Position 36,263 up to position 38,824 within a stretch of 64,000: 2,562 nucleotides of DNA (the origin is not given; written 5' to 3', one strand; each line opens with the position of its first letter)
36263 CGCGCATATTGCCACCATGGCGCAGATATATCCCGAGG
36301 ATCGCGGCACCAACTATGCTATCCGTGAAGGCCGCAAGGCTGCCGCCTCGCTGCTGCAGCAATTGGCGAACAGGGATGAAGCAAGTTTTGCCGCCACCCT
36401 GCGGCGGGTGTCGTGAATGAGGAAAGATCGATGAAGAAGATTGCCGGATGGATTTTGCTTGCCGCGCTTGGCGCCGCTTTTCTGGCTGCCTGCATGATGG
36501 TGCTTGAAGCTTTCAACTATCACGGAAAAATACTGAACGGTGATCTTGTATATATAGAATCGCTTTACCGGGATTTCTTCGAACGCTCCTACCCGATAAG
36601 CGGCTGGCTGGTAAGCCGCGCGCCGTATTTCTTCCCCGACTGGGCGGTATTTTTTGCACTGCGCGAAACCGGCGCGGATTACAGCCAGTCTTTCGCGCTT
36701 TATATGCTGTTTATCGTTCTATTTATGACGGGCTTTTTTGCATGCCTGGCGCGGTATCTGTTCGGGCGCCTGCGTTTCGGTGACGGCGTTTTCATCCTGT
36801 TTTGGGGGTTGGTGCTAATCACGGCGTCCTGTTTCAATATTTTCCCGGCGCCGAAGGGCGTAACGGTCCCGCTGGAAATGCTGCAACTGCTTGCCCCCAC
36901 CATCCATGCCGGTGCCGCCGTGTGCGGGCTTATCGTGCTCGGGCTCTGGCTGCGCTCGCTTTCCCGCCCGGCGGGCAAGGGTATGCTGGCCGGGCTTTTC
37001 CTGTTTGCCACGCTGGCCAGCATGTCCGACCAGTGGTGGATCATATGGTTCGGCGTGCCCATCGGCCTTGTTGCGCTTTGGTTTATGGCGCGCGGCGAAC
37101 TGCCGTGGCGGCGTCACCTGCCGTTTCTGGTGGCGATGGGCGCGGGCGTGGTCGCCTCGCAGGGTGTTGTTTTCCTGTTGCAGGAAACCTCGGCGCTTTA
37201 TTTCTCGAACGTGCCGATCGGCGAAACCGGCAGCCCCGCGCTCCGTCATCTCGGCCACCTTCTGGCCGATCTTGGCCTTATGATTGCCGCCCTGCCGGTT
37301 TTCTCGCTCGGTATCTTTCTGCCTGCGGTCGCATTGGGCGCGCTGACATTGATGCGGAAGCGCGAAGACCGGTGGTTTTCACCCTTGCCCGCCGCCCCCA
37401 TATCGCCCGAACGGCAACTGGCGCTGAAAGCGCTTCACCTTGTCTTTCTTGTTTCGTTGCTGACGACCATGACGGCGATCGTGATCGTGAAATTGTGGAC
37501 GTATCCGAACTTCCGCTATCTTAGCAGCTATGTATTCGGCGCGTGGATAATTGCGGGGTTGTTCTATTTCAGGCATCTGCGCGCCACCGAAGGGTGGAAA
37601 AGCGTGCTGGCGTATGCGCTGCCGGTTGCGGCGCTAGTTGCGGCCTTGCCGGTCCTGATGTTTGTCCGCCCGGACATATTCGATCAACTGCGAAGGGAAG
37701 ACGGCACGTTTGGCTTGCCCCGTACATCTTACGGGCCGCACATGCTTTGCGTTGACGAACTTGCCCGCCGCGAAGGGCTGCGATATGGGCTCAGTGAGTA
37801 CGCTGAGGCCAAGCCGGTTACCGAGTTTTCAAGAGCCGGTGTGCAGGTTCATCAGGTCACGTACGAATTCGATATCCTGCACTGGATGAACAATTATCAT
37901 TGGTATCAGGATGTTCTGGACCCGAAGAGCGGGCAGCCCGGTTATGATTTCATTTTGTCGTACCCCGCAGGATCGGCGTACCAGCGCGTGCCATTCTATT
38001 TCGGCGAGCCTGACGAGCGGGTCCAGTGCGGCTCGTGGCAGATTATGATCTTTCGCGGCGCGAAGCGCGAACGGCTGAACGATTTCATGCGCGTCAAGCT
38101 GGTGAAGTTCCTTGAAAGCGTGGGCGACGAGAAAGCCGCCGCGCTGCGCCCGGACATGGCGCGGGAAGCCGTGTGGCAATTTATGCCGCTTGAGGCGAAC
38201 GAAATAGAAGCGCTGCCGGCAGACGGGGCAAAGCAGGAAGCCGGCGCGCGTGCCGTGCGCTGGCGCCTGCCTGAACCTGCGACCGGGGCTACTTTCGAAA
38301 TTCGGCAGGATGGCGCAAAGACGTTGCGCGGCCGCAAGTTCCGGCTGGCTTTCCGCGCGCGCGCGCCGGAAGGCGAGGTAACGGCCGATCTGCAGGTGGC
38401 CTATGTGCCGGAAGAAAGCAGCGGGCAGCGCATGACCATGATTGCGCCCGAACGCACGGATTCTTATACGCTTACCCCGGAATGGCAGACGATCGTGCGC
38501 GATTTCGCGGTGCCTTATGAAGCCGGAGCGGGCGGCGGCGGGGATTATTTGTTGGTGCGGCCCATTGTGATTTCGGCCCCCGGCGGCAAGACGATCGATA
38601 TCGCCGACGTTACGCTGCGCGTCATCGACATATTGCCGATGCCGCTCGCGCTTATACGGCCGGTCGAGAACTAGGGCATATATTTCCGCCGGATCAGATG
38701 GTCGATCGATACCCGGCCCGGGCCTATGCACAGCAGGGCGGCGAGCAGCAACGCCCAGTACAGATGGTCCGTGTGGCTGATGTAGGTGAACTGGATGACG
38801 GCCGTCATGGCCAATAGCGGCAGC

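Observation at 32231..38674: Coupled lipid-carrier glycosylation system with a flavin enzyme acting between flippase and transferase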

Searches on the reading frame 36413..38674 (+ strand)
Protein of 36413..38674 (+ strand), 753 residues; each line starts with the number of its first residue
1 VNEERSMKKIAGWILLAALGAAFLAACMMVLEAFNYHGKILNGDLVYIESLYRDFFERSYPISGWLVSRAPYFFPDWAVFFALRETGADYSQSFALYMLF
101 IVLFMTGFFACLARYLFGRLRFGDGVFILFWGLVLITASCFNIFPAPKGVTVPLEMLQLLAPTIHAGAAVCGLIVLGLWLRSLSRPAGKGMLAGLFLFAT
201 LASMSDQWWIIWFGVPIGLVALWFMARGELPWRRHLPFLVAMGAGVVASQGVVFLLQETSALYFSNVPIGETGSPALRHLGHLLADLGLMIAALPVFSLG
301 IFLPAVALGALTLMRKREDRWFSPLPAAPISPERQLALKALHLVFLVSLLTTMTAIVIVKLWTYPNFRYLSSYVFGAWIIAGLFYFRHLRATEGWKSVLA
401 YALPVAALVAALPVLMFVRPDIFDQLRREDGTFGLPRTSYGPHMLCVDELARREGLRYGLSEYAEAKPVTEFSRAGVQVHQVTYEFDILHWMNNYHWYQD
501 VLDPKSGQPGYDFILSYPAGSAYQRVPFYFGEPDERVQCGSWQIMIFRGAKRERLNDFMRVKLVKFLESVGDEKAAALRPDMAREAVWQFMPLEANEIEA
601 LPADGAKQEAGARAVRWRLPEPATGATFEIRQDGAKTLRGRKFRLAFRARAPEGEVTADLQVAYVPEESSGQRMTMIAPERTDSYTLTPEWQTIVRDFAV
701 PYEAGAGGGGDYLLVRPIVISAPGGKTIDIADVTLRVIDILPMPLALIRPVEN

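Call 4: search_protein_families(library=pfam, proteins=[window:36413-38674:+], max_evalue=0.01)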
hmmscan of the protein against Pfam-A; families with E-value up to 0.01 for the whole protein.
window:36413-38674:+ (753 aa): 0 families

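Call 5: search_protein_families(library=ncbifam, proteins=[window:36413-38674:+], max_evalue=0.01)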
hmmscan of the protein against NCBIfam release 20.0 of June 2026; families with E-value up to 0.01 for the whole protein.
window:36413-38674:+ (753 aa): 0 families

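Call 6: find_homologous_proteins(query=window:36413-38674:+)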
Query window:36413-38674:+ (753 aa): 3 proteins with E <= 0.001 among 8000 candidates.
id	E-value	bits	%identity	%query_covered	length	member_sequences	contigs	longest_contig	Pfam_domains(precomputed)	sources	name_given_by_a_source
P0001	0.0e+0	1705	100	99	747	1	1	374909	-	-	-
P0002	5.7e-115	404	36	92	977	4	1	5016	PF14559.13,PF21033.5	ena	-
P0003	2.3e-9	54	24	25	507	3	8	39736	-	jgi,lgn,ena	-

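Call 7: search_solved_structures(query=window:36413-38674:+, max_evalue=10)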
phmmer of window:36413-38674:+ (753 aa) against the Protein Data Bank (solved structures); distinct sequences matched with E-value up to 10: 2.
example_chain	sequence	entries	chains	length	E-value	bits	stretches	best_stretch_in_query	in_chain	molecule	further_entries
1b67_A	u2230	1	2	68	2.2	9.6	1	546-586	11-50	PROTEIN (HISTONE HMFA)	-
1hta_A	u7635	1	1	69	2.2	9.6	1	546-586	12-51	HISTONE HMFA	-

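Call 11: find_encoding_contigs(protein=P0002, flank=10000)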
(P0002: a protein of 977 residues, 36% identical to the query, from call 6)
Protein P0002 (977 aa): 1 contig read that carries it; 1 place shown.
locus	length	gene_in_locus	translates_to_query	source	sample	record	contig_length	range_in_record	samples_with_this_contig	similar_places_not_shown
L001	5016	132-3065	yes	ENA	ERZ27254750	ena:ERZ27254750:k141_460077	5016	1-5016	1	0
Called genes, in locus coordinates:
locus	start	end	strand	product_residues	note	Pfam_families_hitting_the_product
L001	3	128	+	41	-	?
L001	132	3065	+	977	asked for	PF21033:RMD1-3, PF14559:TPR_19 (weak)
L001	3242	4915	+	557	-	PF00483:NTP_transferase (faint), PF01128:IspD (faint), PF12804:NTP_transf_3 (weak)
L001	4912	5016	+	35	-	?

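Call 25: predict_structure(protein=window:36413-38674:+)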
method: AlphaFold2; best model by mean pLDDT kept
length: 753 residues; sequences in the alignment: 1
mean_pLDDT: 39.5   pTM: 0.29
mean pLDDT of the five models: 39.5, 39.4, 36.2, 35.6, 34.6
residues with pLDDT >= 90: 0; 70-90: 0; 50-70: 104; < 50: 649
segments of 3 or more residues with pLDDT < 50: 1-5, 25-88, 90-93, 120-122, 127-129, 133-164, 166-171, 173-175, 179-184, 200-213, 222-231, 233-242, 244-272, 289-308, 311-328, 352-377, 379-381, 386-391, 397-405, 407-753
pLDDT, mean of each block of 10 residues (from residue 1): 47 56 48 43 41 42 37 40 45 51 55 53 50 48 37 40 46 50 49 51 44 47 47 48 47 43 41 50 49 44 46 43 45 51 50 47 42 47 48 49 47 40 37 32 32 35 33 29 30 34 37 31 29 26 28 33 36 35 30 25 28 28 26 29 31 35 34 27 28 31 34 34 35 28 24 23
secondary structure, 60 per line:
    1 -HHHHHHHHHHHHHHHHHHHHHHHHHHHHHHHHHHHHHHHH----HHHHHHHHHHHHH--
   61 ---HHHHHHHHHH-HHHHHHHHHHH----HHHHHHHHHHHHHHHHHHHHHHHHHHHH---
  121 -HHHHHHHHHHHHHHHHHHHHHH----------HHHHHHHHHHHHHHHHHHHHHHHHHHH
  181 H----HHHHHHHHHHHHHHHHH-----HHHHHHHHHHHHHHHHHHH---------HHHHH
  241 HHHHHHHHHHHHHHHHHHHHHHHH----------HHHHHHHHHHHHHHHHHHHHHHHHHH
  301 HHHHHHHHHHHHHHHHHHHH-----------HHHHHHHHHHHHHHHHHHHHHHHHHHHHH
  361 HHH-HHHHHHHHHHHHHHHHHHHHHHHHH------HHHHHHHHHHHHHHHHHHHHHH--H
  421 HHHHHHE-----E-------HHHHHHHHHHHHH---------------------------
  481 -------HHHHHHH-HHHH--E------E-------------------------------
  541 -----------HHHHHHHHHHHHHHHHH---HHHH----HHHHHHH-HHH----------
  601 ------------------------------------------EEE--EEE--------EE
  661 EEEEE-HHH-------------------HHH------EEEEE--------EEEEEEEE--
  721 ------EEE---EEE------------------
elements in order (helices of 4 or more, strands of 3 or more residues): H2-41 H46-58 H64-73 H75-85 H90-117 H122-143 H154-181 H186-202 H208-226 H236-264 H275-320 H332-363 H365-389 H396-417 H420-426 H441-453 H488-494 H496-499 H552-568 H572-575 H580-586 E643-645 E648-650 E659-665 E698-702 E711-718 E727-729 E733-735

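Call 28: search_protein_families(library=pfam, proteins=[P0002, P0003], max_evalue=1)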
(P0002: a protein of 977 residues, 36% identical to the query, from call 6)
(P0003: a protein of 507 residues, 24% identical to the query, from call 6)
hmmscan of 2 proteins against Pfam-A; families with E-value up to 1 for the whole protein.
P0002 (977 aa): 12 families
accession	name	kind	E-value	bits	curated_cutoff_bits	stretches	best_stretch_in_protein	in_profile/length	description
PF14559.12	TPR_19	-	6.3e-07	30.1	25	1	906-960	4-58/68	Tetratricopeptide repeat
PF13414.12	TPR_11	-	4.2e-05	23.6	26.8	1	906-940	7-41/42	TPR repeat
PF21033.3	RMD1-3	-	5e-05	23.1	26.7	1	786-925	40-180/235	Regulator of microtubule dynamics protein 1-3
PF13432.12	TPR_16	-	8.4e-05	23.4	32.7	1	906-960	10-64/65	Tetratricopeptide repeat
PF07719.23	TPR_2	-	0.0016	18.8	27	1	906-926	14-34/34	Tetratricopeptide repeat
PF13428.12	TPR_14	-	0.0038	18.2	23.5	1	906-935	14-43/44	Tetratricopeptide repeat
PF13431.12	TPR_17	-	0.0058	17.3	24.4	1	916-947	2-33/34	Tetratricopeptide repeat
PF23914.1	TPR_CcmH_CycH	-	0.021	15.1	42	1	903-943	60-100/158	Cytochrome c-type biogenesis protein H TPR domain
PF02018.23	CBM_4_9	-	0.035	14.9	25.9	0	557-585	1-29/136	Carbohydrate binding domain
PF00515.34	TPR_1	-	0.093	13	27.8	1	906-926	14-34/34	Tetratricopeptide repeat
PF12895.13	ANAPC3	-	0.097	13.4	27.2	1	906-952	36-81/82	Anaphase-promoting complex, cyclosome, subunit 3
PF13181.12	TPR_8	-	0.099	13.3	25.7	0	906-926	14-34/34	Tetratricopeptide repeat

P0003 (507 aa): 1 family
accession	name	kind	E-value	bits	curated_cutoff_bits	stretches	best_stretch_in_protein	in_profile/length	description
PF05857.17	TraX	-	0.089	13.1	25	1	277-394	90-211/217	TraX protein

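Call 31: search_protein_representatives(protein=window:36413-38674:+)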
Query: 753 residues. Proteins with E-value up to 0.001 (for the whole library): 707; up to 1e-10: 190; up to 1e-30: 18. The best 150 are listed.
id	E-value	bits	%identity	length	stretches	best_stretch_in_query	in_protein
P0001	0.0e+00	1704.6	100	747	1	7-753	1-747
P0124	8.8e-118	411.1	35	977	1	23-747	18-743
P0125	4.1e-107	375.8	33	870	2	15-575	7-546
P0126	1.4e-90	321.1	32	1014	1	32-735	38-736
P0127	3.5e-90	319.8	32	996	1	9-740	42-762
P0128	1.2e-83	298.2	30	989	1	28-744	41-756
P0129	3.7e-78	280.1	30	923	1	35-737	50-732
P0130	2.2e-72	261.0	32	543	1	24-552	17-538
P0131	2.9e-66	240.7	34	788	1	36-573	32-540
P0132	2.6e-61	224.3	29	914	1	28-560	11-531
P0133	2.6e-57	211.1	32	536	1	15-567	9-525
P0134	5.0e-50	187.0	28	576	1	18-572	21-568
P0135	4.0e-47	177.5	34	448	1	12-383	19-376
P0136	8.3e-45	169.8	25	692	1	22-595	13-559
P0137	1.8e-39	152.1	27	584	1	39-570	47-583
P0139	3.3e-36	141.4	26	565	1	14-570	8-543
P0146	3.3e-24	101.7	28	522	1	38-541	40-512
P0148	2.5e-23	98.8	26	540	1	11-546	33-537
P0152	5.2e-21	91.1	30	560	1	17-548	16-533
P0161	4.8e-19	84.6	26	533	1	13-554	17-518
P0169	7.8e-18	80.6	28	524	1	17-547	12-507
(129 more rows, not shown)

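Call 35: search_solved_structures(query=A1, max_evalue=10, show_alignments=2)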
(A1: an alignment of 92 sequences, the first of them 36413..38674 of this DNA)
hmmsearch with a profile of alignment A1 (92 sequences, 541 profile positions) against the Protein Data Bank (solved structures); distinct sequences matched with E-value up to 10: 8.
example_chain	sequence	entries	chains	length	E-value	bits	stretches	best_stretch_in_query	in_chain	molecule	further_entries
8xx8_A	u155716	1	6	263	0.015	17.1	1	281-394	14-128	Rhodopsin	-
9lle_O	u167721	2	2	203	0.021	16.6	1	270-341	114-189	De novo designed GPCR exoframe modulator targeting TM1/2/4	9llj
9ivk_A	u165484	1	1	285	0.037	15.8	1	258-340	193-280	HBC599 membrane protein binder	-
9lli_O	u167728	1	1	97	0.16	13.7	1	273-341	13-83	De novo designed GPCR exoframe modulator targeting TM1/2/4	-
6yue_A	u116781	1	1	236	0.33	12.6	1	237-308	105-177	Nitrate/nitrite sensor protein NarQ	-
5iji_A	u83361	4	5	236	0.33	12.6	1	237-308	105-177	Nitrate/nitrite sensor histidine kinase NarQ | Nitrate/nitrite sensor protein NarQ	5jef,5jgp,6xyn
5jeq_A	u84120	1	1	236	0.33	12.6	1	237-308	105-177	Nitrate/nitrite sensor protein NarQ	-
9llg_M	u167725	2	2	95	3.1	9.4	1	285-338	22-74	De novo designed negative allosteric GPCR exoframe modulator targeting TM5/6/7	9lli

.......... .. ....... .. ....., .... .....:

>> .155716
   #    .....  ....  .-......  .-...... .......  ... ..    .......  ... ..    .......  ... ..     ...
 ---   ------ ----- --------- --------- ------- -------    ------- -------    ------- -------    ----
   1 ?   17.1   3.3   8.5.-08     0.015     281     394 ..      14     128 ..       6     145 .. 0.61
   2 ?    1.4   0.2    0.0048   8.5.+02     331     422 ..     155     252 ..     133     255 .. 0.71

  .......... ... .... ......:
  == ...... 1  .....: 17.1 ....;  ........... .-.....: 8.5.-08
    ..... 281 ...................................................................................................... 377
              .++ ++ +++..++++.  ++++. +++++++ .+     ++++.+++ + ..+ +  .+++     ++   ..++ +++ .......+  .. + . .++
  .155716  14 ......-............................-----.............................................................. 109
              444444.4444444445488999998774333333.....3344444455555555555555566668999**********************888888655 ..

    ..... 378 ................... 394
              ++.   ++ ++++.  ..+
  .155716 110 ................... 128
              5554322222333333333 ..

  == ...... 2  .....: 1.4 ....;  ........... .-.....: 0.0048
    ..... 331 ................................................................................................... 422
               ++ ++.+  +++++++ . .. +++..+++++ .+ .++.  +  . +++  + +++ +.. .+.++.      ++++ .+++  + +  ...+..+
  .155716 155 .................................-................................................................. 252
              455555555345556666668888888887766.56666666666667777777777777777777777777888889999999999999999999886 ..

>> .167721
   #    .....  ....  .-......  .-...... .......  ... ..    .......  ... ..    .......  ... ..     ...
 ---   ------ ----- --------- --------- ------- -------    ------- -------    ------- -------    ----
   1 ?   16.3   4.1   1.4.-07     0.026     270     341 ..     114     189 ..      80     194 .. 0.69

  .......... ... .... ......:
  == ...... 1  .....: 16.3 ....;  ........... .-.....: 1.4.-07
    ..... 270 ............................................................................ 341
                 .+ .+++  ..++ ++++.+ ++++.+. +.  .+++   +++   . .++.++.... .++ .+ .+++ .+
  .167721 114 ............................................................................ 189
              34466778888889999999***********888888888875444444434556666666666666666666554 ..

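Call 36: search_protein_families(library=pfam, proteins=[P0130, P0133, P0134, P0137, P0139, P0146, P0148, P0152, P0161, P0169], max_evalue=0.1)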
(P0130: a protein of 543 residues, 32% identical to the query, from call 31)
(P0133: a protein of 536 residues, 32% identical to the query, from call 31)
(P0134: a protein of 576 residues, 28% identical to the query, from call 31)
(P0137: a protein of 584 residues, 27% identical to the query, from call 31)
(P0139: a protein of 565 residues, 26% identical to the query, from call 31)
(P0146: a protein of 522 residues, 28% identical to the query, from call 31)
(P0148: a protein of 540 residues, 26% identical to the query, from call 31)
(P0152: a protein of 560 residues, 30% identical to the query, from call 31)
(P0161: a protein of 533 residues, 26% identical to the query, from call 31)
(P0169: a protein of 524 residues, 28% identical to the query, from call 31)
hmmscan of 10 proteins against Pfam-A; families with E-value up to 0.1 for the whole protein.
P0130 (543 aa): 0 families

P0133 (536 aa): 0 families

P0134 (576 aa): 1 family
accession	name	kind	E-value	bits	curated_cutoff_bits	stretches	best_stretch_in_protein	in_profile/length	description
PF20237.3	DUF6594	-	0.019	15.3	30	1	322-386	154-215/238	Family of unknown function (DUF6594)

P0137 (584 aa): 0 families

P0139 (565 aa): 0 families

P0146 (522 aa): 0 families

P0148 (540 aa): 0 families

P0152 (560 aa): 0 families

P0161 (533 aa): 0 families

P0169 (524 aa): 0 families

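Call 38: find_encoding_contigs(protein=P0126, flank=10000, max_places=2)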
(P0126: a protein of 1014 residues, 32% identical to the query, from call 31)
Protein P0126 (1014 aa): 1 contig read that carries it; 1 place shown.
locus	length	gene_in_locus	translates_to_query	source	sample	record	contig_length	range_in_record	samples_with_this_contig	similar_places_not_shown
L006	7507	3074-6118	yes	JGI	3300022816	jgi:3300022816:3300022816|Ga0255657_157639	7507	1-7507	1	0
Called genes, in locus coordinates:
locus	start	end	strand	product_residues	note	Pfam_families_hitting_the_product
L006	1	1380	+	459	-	?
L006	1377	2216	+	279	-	PF23441:SDR (faint), PF00106:adh_short, PF02719:Polysacc_synt_2, PF08659:KR, PF13561:adh_short_C2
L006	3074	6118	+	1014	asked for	PF21033:RMD1-3, PF13431:TPR_17 (faint)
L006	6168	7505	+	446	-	?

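Call 40: search_protein_families(library=pfam, proteins=[L006:1-1380:+, L006:1377-2216:+, L006:6168-7505:+, L001:3242-4915:+], max_evalue=0.001)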
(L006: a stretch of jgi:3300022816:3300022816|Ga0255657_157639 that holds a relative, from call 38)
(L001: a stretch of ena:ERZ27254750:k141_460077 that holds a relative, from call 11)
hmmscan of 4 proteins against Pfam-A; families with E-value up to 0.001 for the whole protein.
L006:1-1380:+ (459 aa): 1 family
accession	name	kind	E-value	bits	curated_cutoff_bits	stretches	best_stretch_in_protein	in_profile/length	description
PF22895.2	DUF7024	-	9.8e-12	45.4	24.4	1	336-455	24-144/145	Domain of unknown function (DUF7024)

L006:1377-2216:+ (279 aa): 5 families
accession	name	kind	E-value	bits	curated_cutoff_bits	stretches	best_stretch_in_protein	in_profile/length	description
PF00106.31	adh_short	-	1.1e-47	162.4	26.6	1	10-201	1-189/195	short chain dehydrogenase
PF13561.12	adh_short_C2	-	1.5e-33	116.8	27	1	19-225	6-206/236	Enoyl-(Acyl carrier protein) reductase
PF08659.16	KR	-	1.9e-13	51.2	22.6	1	11-189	2-173/180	KR domain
PF02719.21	Polysacc_synt_2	-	1.5e-08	34.7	20.2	1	12-167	1-144/293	Polysaccharide biosynthesis protein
PF23441.1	SDR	-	4.1e-06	26.8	27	0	7-64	5-62/258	SDR-like rossmann domain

L006:6168-7505:+ (446 aa): 0 families

L001:3242-4915:+ (557 aa): 3 families
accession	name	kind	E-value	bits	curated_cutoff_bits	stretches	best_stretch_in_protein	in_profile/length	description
PF12804.13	NTP_transf_3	-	7.8e-10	39.6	27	1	7-160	5-147/160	MobA-like NTP transferase domain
PF00483.29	NTP_transferase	-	1.2e-07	32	21.2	1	8-191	7-188/245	Nucleotidyl transferase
PF01128.25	IspD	-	4.3e-06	27.1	27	0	2-45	2-42/221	2-C-methyl-D-erythritol 4-phosphate cytidylyltransferase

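Call 41: find_encoding_contigs(protein=P0127, flank=10000, max_places=2)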
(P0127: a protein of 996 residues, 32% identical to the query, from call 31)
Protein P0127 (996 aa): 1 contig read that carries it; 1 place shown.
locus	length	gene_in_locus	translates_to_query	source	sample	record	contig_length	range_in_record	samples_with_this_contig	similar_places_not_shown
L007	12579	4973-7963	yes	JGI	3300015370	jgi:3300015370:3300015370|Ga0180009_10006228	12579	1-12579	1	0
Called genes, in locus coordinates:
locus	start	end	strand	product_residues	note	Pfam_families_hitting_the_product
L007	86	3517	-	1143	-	PF04851:ResIII, PF00176:SNF2-rel_dom, PF00271:Helicase_C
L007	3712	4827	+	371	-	PF13439:Glyco_transf_4, PF13579:Glyco_trans_4_4 (weak), PF00534:Glycos_transf_1, PF13692:Glyco_trans_1_4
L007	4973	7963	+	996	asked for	PF13431:TPR_17 (faint), PF21033:RMD1-3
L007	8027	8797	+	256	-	PF08003:Methyltransf_9 (weak), PF13489:Methyltransf_23, PF05175:MTS (weak), PF07021:MetW, PF13847:Methyltransf_31, PF08241:Methyltransf_11, PF08242:Methyltransf_12, PF13649:Methyltransf_25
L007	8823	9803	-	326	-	PF01370:Epimerase, PF02719:Polysacc_synt_2, PF04321:RmlD_sub_bind, PF01073:3Beta_HSD, PF13460:NAD_binding_10, PF16363:GDP_Man_Dehyd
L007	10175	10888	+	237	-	PF00535:Glycos_transf_2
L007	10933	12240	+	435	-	PF01266:DAO (faint), PF01593:Amino_oxidase, PF13450:NAD_binding_8, PF03275:GLF (weak)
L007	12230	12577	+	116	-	?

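Call 42: find_encoding_contigs(protein=P0133, flank=10000, max_places=2)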
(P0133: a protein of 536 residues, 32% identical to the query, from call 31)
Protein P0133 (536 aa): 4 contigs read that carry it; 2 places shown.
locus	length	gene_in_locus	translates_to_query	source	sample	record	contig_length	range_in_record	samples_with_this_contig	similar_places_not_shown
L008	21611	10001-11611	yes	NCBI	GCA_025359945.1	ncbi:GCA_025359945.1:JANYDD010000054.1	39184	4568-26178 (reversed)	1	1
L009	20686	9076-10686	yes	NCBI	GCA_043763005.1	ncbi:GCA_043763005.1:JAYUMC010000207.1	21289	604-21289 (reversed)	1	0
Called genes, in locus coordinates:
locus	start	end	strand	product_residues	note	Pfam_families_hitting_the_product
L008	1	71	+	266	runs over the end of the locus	PF13505:OMP_b-brl (weak)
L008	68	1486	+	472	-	PF13176:TPR_7 (faint), PF07719:TPR_2 (faint), PF13432:TPR_16 (faint), PF13424:TPR_12 (faint), PF14559:TPR_19 (faint), PF00515:TPR_1 (faint), PF13174:TPR_6 (faint)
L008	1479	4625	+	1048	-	PF07719:TPR_2 (faint), PF13174:TPR_6 (faint), PF13428:TPR_14 (faint), PF14559:TPR_19 (faint), PF13176:TPR_7 (faint), PF13424:TPR_12 (faint), PF13432:TPR_16 (faint)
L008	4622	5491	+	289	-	PF24575:TPR_Slam (faint), PF13371:TPR_9 (faint), PF13432:TPR_16 (faint), PF12895:ANAPC3 (faint), PF00515:TPR_1 (weak), PF07719:TPR_2 (weak), PF14559:TPR_19 (weak), PF23914:TPR_CcmH_CycH, +7 more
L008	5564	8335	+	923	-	-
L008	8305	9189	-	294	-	PF13489:Methyltransf_23, PF08241:Methyltransf_11, PF08242:Methyltransf_12, PF13649:Methyltransf_25, PF13847:Methyltransf_31 (weak)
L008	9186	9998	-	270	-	PF13489:Methyltransf_23, PF13649:Methyltransf_25, PF13847:Methyltransf_31, PF08241:Methyltransf_11, PF08242:Methyltransf_12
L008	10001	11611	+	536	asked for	-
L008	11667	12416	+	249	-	PF00535:Glycos_transf_2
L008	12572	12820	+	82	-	-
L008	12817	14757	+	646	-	PF16697:Yop-YscD_cpl, PF00498:FHA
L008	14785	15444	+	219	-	PF01618:MotA_ExbB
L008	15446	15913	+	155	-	PF02472:ExbD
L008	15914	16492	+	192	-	PF02472:ExbD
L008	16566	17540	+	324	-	PF06835:LptC, PF03968:LptD_N (weak)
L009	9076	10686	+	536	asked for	-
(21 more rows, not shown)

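Call 51: predict_structure(alignment_id=A1)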
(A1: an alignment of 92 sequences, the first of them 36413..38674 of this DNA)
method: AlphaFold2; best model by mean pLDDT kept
length: 753 residues; sequences in the alignment: 92
mean_pLDDT: 84.1   pTM: 0.81
mean pLDDT of the five models: 84.1, 83.3, 83.3, 83.0, 81.7
residues with pLDDT >= 90: 396; 70-90: 215; 50-70: 104; < 50: 38
segments of 3 or more residues with pLDDT < 50: 583-588, 591-597, 606-611, 740-753
pLDDT, mean of each block of 10 residues (from residue 1): 76 88 86 85 94 95 95 96 95 94 96 95 91 87 67 68 94 98 97 98 97 98 98 98 98 96 93 95 92 86 91 78 63 94 97 97 89 93 90 73 73 73 72 84 96 98 96 97 96 95 85 96 92 97 97 93 91 82 50 46 49 67 56 70 84 84 65 63 80 86 61 67 71 70 34 30
secondary structure, 60 per line:
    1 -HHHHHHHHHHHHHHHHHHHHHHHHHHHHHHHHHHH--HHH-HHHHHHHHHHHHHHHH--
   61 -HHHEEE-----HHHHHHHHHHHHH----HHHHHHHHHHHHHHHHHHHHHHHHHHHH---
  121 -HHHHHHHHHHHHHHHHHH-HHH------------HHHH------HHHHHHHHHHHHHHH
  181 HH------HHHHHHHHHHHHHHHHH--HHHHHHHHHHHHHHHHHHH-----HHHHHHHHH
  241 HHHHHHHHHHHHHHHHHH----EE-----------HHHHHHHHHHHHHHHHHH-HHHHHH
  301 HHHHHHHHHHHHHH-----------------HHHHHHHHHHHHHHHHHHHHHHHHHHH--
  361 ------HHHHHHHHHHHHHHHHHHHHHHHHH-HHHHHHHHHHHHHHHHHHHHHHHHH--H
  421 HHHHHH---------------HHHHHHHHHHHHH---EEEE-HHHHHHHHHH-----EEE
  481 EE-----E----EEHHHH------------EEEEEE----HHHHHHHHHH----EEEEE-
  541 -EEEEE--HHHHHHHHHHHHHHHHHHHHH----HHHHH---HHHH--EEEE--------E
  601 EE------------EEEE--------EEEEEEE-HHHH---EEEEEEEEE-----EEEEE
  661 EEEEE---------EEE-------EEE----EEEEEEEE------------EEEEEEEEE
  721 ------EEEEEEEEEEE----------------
elements in order (helices of 4 or more, strands of 3 or more residues): H2-36 H43-58 E65-67 H73-85 H90-117 H122-139 H156-159 H166-182 H189-205 H208-226 H232-258 H276-293 H295-314 H332-358 H367-391 H393-417 H420-426 H442-454 E458-461 H463-472 E478-482 H495-498 E511-516 H521-530 E535-539 E542-546 H549-569 H574-578 H582-585 E588-591 E600-602 E615-618 E627-633 H635-638 E642-650 E656-665 E675-677 E685-687 E692-699 E712-720 E727-737
